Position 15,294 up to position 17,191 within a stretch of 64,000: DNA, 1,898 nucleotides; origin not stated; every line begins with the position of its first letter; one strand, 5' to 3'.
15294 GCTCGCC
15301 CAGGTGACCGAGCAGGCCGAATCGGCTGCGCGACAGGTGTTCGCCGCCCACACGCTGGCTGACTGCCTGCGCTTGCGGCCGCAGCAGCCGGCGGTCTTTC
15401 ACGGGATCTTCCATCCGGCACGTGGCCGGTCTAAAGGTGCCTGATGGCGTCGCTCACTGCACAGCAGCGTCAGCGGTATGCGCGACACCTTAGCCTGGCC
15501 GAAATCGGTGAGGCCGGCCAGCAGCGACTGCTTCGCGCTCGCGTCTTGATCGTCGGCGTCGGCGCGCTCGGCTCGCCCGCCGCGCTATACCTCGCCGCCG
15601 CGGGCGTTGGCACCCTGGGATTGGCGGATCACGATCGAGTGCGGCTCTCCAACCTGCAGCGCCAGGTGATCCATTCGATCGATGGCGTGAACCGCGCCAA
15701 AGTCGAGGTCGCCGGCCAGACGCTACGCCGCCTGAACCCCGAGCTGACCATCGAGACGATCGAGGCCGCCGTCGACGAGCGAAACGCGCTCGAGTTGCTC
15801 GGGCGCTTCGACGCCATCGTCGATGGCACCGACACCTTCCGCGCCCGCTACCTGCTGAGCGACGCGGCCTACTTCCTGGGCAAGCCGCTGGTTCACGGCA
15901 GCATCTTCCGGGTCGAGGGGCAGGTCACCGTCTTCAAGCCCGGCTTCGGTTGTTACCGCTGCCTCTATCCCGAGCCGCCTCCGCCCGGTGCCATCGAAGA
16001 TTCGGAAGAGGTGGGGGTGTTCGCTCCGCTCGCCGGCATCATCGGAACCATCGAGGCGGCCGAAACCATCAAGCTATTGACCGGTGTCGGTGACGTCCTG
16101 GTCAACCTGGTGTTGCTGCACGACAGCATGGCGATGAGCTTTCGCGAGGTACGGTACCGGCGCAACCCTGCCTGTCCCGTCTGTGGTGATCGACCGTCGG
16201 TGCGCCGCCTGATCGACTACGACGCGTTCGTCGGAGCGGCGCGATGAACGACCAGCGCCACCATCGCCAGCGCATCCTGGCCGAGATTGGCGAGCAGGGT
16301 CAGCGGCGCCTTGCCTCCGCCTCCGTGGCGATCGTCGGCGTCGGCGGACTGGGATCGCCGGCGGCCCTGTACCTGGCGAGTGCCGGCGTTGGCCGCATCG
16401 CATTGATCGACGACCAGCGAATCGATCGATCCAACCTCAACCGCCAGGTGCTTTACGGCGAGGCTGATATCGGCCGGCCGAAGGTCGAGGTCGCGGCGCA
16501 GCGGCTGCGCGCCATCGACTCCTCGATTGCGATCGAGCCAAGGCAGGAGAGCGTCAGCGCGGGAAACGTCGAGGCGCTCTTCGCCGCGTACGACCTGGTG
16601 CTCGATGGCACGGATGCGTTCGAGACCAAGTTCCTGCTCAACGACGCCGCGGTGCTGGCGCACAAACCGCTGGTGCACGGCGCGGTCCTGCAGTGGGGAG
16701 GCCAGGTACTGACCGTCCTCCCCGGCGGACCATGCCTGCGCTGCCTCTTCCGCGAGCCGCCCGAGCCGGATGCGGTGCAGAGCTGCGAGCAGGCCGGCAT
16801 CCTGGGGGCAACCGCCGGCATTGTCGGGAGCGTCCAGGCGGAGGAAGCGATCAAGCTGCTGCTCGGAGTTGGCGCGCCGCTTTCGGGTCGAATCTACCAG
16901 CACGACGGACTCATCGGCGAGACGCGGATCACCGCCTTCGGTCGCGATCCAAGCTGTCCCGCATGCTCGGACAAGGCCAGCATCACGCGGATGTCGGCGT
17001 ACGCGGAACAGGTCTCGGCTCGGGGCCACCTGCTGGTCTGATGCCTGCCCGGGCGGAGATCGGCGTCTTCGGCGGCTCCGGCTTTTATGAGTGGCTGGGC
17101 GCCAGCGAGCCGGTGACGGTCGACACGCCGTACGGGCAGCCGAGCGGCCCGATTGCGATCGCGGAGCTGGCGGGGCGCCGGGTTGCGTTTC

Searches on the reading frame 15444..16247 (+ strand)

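Call 69: search_protein_families(library=pfam, proteins=[window:15444-16247:+], max_evalue=0.001)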
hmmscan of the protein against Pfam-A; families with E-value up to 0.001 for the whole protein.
window:15444-16247:+ (267 aa): 1 family
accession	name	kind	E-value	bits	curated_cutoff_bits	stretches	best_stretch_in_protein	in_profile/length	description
PF00899.27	ThiF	-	4.9e-73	245.6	28.1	1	12-246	1-238/238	ThiF family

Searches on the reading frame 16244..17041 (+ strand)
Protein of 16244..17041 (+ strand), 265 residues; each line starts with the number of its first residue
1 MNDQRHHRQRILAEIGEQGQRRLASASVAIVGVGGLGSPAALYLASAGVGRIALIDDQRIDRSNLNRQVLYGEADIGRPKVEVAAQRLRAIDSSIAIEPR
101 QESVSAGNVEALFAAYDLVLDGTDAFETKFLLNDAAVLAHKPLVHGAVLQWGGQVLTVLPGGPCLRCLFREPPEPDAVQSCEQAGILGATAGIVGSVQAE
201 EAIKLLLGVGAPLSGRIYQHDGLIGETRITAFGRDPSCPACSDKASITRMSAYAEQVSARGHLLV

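Call 69: search_protein_families(library=pfam, proteins=[window:16244-17041:+], max_evalue=0.001)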
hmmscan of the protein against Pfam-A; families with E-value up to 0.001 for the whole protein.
window:16244-17041:+ (265 aa): 1 family
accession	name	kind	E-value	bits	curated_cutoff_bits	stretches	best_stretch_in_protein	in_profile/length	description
PF00899.27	ThiF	-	1.2e-75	254.1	28.1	1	7-239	2-237/238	ThiF family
